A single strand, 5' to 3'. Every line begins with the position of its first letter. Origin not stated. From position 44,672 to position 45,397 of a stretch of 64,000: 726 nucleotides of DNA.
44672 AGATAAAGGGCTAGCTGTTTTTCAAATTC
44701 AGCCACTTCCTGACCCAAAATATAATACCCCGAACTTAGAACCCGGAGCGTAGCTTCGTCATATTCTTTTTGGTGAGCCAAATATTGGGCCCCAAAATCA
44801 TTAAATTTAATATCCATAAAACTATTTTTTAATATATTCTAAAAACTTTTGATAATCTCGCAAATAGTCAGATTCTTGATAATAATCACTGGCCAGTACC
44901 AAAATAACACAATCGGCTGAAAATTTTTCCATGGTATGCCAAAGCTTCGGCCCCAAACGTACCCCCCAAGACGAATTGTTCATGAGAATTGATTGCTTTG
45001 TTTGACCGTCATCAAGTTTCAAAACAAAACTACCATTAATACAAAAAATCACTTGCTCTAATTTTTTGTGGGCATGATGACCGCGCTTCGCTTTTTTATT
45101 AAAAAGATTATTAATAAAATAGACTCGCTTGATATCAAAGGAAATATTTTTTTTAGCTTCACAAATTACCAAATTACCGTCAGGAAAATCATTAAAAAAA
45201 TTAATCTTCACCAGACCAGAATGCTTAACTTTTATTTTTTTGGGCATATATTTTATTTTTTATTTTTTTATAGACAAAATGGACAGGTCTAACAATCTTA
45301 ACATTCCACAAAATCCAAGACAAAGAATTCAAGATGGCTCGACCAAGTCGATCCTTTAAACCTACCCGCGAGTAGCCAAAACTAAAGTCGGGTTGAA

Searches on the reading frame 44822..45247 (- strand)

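Call 50: search_protein_families(library=pfam, proteins=[window:44822-45247:-], max_evalue=0.00001)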
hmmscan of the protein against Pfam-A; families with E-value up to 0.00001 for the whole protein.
window:44822-45247:- (141 aa): 1 family
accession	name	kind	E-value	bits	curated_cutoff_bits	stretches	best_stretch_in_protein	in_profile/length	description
PF05523.17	FdtA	-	1.3e-42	145.1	23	1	12-139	5-130/131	WxcM-like, C-terminal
